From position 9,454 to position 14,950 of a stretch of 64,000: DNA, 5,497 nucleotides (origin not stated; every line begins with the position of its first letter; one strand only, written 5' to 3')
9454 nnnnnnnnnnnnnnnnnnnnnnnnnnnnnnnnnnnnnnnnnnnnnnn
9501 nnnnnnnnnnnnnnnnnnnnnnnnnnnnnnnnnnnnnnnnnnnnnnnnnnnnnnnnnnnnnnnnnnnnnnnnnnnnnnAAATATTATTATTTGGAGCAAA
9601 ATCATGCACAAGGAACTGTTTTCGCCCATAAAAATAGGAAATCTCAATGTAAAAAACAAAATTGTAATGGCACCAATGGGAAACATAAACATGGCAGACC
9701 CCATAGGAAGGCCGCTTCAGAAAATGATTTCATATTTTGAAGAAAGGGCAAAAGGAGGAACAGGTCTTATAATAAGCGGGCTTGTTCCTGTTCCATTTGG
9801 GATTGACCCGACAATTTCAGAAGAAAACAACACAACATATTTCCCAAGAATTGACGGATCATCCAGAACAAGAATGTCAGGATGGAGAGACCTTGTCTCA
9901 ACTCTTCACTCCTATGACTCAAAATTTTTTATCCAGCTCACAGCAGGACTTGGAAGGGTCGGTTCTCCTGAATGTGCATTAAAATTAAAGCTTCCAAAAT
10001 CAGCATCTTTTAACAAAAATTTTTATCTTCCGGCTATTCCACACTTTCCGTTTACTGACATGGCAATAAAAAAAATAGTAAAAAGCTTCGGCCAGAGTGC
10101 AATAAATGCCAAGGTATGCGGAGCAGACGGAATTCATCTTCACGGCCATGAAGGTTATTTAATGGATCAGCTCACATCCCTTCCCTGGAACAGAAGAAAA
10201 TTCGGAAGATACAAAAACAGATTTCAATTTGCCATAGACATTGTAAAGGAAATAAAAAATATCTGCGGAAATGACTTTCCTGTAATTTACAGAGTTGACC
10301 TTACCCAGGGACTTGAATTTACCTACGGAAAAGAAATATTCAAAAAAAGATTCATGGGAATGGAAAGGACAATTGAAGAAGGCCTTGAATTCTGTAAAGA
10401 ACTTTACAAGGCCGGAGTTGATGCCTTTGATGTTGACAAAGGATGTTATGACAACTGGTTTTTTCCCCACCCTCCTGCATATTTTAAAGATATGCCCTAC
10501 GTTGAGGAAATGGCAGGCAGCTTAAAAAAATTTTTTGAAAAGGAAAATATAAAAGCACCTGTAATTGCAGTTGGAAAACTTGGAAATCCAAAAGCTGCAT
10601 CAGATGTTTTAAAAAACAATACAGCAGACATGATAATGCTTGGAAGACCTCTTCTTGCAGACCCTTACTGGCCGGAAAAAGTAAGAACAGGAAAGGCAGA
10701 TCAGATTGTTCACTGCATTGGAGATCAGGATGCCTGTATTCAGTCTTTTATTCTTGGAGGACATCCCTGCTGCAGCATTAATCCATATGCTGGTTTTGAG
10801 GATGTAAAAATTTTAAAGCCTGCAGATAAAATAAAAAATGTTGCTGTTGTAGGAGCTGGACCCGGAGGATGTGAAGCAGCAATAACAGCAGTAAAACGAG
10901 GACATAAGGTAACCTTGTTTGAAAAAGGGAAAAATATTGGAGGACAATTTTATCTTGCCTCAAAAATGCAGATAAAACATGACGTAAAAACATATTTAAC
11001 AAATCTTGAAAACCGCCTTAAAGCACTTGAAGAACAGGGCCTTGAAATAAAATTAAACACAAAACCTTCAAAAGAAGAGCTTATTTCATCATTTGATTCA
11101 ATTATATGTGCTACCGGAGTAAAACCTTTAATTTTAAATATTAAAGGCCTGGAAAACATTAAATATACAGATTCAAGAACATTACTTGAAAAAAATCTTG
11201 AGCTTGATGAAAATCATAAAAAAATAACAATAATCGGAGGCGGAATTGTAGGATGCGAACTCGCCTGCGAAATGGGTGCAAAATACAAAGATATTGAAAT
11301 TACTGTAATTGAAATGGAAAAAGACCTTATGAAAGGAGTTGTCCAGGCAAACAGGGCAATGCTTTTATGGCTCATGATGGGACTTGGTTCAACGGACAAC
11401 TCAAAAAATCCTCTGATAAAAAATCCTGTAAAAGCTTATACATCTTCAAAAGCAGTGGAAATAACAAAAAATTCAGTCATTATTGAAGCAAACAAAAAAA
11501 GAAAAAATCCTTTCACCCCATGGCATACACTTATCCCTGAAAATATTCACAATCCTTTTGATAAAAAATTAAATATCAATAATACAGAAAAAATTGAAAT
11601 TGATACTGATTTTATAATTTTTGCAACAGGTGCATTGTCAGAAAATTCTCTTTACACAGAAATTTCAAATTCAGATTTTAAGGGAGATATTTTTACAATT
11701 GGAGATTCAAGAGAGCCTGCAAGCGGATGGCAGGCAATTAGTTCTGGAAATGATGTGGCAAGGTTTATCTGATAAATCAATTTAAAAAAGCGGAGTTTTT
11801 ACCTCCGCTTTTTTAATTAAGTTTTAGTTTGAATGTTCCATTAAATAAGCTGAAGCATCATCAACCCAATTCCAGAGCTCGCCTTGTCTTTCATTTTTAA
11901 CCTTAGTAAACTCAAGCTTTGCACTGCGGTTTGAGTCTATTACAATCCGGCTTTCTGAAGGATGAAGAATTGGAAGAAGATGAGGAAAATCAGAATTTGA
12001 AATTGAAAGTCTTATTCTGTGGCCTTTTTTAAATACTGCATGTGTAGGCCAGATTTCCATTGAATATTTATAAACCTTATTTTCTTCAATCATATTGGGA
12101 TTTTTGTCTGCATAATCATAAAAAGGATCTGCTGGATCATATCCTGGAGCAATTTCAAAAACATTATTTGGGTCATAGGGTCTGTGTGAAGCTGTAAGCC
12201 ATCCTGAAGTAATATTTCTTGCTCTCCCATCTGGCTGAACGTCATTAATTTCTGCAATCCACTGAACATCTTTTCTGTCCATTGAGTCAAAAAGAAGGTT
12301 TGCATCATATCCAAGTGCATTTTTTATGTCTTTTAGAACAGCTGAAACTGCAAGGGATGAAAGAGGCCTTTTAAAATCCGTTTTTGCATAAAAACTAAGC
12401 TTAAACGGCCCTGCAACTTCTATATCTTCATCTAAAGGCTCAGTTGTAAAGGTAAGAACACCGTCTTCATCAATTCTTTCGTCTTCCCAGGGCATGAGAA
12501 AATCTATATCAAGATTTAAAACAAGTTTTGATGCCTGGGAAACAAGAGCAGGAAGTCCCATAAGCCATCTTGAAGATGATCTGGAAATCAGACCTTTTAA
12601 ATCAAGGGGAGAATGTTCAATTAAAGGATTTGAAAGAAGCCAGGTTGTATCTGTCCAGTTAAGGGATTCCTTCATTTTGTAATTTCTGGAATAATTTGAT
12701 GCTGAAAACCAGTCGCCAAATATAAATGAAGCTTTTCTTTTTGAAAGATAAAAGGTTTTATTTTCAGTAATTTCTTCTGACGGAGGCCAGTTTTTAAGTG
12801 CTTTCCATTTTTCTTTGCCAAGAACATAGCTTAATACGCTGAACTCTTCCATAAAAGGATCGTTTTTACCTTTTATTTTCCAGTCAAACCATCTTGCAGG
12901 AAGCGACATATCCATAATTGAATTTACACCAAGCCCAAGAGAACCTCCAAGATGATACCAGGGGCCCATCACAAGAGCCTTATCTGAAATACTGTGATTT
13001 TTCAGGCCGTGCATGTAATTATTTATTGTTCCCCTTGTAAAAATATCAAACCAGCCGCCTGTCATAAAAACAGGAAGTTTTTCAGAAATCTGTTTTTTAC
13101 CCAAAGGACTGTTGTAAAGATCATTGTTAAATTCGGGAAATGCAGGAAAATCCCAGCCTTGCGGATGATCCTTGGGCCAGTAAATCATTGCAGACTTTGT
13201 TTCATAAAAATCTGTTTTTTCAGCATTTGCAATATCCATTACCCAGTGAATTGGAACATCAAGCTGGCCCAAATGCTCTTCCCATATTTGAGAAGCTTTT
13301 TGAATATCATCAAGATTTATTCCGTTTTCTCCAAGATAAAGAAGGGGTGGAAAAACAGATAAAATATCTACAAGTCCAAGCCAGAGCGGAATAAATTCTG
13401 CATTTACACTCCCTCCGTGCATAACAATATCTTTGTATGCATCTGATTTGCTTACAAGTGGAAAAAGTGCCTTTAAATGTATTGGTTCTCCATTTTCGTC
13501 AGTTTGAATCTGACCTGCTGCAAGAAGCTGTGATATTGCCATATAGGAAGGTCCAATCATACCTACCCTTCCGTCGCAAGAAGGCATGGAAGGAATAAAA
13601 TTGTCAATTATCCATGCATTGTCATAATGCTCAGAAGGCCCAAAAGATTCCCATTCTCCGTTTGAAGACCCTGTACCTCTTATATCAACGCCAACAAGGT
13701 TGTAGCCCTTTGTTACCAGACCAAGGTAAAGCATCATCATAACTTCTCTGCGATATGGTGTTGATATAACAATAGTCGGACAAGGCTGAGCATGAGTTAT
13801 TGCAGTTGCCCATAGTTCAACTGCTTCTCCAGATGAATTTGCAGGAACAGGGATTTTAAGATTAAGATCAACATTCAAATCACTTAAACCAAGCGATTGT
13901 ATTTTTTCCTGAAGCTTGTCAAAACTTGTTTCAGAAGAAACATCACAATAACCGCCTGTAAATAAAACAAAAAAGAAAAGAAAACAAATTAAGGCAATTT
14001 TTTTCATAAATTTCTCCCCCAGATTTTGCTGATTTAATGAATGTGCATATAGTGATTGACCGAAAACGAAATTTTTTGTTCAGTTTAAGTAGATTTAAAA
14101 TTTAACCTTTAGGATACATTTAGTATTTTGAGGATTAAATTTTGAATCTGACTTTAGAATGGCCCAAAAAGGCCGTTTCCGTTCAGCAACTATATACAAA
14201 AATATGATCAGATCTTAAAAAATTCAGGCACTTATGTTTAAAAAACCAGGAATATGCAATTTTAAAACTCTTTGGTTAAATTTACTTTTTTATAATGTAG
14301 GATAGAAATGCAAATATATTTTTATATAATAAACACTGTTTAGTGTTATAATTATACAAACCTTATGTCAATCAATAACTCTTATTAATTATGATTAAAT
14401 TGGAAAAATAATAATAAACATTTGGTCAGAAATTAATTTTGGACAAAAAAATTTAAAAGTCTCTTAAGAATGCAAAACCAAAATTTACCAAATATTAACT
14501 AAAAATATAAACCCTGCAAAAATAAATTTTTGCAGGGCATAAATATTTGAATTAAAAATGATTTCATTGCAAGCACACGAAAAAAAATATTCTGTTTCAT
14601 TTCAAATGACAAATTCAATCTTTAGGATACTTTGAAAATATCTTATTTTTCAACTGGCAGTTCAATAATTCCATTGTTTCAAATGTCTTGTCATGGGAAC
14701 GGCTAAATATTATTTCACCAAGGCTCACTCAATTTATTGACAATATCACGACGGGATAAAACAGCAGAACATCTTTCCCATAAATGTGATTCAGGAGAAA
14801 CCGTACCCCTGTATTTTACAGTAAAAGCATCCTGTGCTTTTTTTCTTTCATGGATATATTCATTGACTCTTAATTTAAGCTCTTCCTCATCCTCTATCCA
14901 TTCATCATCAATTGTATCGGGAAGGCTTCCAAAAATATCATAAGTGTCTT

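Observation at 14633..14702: Relic of an internal icd segment at the far edge of the island (icd-associated acquisition)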

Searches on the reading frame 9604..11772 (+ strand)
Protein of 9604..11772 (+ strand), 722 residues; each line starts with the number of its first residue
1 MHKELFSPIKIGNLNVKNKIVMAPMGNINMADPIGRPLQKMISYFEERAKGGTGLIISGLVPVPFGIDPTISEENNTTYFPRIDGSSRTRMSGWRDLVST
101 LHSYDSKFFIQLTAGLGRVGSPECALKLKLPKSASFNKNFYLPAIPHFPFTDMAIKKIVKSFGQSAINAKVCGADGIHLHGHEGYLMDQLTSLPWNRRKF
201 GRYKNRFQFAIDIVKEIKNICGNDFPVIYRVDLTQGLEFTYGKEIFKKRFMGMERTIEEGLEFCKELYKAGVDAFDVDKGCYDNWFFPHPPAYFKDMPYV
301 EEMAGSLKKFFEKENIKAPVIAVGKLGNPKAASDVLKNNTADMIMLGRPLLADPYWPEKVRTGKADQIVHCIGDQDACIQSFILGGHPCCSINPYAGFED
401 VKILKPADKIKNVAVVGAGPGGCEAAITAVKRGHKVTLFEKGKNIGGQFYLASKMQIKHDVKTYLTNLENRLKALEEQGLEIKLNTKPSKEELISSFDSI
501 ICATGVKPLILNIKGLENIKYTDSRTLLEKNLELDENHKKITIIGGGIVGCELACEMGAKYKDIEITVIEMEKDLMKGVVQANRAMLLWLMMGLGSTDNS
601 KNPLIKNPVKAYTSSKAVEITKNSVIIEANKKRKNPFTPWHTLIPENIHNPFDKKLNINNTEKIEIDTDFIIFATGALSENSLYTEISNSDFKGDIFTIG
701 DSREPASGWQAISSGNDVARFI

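Call 14: search_protein_families(library=pfam, proteins=[window:9604-11772:+])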
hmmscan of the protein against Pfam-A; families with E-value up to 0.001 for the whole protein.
window:9604-11772:+ (722 aa): 15 families
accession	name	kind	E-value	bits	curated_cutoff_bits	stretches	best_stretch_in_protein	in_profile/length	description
PF00724.26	Oxidored_FMN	-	3.7e-45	155.1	27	1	4-366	1-341/342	NADH:flavin oxidoreductase / NADH oxidase family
PF07992.20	Pyr_redox_2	-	5.6e-25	88.8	26.1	1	412-586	2-188/291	Pyridine nucleotide-disulphide oxidoreductase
PF13450.12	NAD_binding_8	-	1.4e-12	48.2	21.9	1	415-460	1-46/68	NAD(P)-binding Rossmann-like domain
PF00070.33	Pyr_redox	-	2e-10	41.4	22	2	412-446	1-35/82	Pyridine nucleotide-disulphide oxidoreductase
PF13738.12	Pyr_redox_3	-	2.2e-10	40.7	30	1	410-518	164-278/305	Pyridine nucleotide-disulphide oxidoreductase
PF01266.30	DAO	-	3.7e-10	40.3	27.9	1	413-455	2-45/353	FAD dependent oxidoreductase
PF12831.13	FAD_oxidored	-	1.3e-08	35.1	27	1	413-449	2-38/416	FAD dependent oxidoreductase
PF03486.20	HI0933_like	-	1.3e-07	31.7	50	1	412-453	2-43/244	HI0933-like protein Rossmann domain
PF00890.30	FAD_binding_2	-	2.8e-06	27.2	20.4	1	413-452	2-41/414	FAD binding domain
PF01134.28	GIDA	-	3.4e-06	26.8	22.1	1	413-446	2-36/391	Glucose inhibited division protein A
PF01262.27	AlaDh_PNT_C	-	9.8e-06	25.6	23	0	412-503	30-99/214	Alanine dehydrogenase/PNT, C-terminal domain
PF13434.12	Lys_Orn_oxgnase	-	0.00025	20.8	21.3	0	478-573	130-223/339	L-lysine 6-monooxygenase/L-ornithine 5-monooxygenase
PF01946.23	Thi4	-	0.00027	20.7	26.2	0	412-469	19-81/235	Thi4 family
PF13454.12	NAD_binding_9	-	0.00067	20.1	21.8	0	543-589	2-50/155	FAD-NAD(P)-binding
PF02737.24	3HCDH_N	-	0.00095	19.6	22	0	412-447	1-36/180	3-hydroxyacyl-CoA dehydrogenase, NAD binding domain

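Call 33: find_encoding_contigs(protein=window:9604-11769:+, flank=10000, max_places=8)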
Protein window:9604-11769:+ (722 aa): no gene with exactly this product is on record in the collection.

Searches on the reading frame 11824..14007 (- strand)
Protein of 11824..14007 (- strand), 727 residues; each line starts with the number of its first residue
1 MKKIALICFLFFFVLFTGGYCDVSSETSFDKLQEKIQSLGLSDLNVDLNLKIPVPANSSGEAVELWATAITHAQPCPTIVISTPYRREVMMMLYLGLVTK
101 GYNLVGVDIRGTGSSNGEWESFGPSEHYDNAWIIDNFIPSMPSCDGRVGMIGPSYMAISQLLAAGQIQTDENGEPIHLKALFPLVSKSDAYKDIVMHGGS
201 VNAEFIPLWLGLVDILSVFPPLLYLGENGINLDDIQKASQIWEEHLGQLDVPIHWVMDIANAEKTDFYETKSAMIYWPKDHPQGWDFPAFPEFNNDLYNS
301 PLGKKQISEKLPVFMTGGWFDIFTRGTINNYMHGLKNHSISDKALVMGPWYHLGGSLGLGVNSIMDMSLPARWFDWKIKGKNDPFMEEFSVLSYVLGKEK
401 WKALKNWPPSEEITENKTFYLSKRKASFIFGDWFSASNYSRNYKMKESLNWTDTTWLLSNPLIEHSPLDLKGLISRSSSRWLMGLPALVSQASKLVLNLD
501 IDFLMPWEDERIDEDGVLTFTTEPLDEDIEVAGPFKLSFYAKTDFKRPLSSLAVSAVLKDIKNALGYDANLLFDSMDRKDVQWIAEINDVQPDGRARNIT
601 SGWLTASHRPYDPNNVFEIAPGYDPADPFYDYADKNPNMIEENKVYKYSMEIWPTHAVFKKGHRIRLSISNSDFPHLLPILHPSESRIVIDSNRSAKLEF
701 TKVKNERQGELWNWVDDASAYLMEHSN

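Call 5: search_protein_families(library=pfam, proteins=[window:11824-14007:-])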
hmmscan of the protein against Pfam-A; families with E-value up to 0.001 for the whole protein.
window:11824-14007:- (727 aa): 2 families
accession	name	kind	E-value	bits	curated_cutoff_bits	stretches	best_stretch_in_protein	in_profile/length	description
PF02129.25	Peptidase_S15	-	4.2e-32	112.3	23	1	72-353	15-261/262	X-Pro dipeptidyl-peptidase (S15 family)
PF08530.16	PepX_C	-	7.3e-30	104.9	22.5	1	391-685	9-192/217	X-Pro dipeptidyl-peptidase C-terminal non-catalytic domain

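Call 31: find_encoding_contigs(protein=window:11827-14007:-, flank=10000, max_places=8)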
Protein window:11827-14007:- (727 aa): 2 contigs read that carry it; 1 place shown.
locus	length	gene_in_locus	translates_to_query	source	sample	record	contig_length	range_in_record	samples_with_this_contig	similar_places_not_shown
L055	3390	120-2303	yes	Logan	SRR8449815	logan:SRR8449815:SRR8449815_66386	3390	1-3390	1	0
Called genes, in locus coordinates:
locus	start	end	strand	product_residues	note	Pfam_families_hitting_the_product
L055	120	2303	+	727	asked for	PF02129:Peptidase_S15, PF08530:PepX_C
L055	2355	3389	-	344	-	?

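Call 32: find_homologous_proteins(query=window:11827-14007:-, max_evalue=1e-100)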
Query window:11827-14007:- (727 aa): 142 proteins with E <= 1e-100 among 8000 candidates; the best 120 are listed.
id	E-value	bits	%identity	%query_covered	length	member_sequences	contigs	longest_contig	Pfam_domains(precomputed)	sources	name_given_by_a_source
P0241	0.0e+0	1576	92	100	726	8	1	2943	PF02129.25,PF08530.17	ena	-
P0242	2.4e-261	887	55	98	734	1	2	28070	PF02129.25,PF08530.17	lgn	-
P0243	1.3e-260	885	54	99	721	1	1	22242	PF02129.25,PF08530.17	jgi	-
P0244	1.9e-259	881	53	100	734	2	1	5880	PF02129.25,PF08530.17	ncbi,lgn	ncbi:MAG: CocE/NonD family hydrolase [Thermodesulfobacteriota bacterium]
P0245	2.9e-258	877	53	100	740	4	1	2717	PF02129.25,PF08530.17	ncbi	ncbi:MAG: CocE/NonD family hydrolase [Desulfosudaceae bacterium]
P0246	3.3e-257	873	52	100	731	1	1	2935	PF02129.25,PF08530.17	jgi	jgi:uncharacterized protein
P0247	2.8e-256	870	54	99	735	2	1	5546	PF02129.25,PF08530.17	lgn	-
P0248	1.4e-255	868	53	100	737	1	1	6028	PF02129.25,PF08530.17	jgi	-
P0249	1.9e-255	867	53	99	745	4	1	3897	PF02129.25,PF08530.17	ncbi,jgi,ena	-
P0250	3.0e-255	867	55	97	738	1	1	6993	PF02129.25,PF08530.17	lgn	-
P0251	5.4e-252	856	52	100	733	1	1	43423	PF02129.25,PF08530.17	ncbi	-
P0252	1.0e-250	852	52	100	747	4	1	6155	PF02129.25,PF08530.17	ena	-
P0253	8.4e-247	839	52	100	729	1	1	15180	PF02129.25,PF08530.17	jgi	jgi:uncharacterized protein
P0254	1.0e-246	839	53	97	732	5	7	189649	PF02129.25,PF08530.17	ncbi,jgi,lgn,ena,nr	ncbi:MAG TPA: CocE/NonD family hydrolase [Deltaproteobacteria bacterium]|nr:CocE/NonD family hydrola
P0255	4.8e-246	836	51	100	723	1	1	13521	PF02129.25,PF08530.17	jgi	jgi:uncharacterized protein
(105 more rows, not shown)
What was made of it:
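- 11824..14007 (-): CocE/NonD (S15 peptidase-like) hydrolase gene. It is strain-specific: no orthologue was found in the close relatives. calls 5, 31, 32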

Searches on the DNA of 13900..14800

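Call 36: search_rna_families(source=window, start=13900, end=14800, threshold=evalue, max_evalue=1)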
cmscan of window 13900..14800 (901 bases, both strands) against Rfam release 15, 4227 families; matches with E-value up to 1: 5.
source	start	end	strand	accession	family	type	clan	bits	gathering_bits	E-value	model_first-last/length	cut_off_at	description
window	14067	14175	+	RF04071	MIR2863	Gene; miRNA;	CL00139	23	94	0.063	1-113/113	no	MIR2863 microRNA precursor family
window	14627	14710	-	RF00320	snoZ185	Gene; snRNA; snoRNA; CD-box;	-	20.7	50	0.1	1-86/86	no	Small nucleolar RNA Z185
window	14234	14256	+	RF00617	cHP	Cis-reg;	CL00129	20.4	40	0.2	1-45/45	no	Flavivirus capsid hairpin cHP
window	14507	14579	-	RF01456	VrrA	Gene; antisense;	-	19.9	50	0.99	1-140/140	no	Vibrio regulatory RNA of OmpA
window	14091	14149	+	RF03743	MIR7696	Gene; miRNA;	-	19.4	83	0.98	1-88/88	no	MIR7696 microRNA precursor family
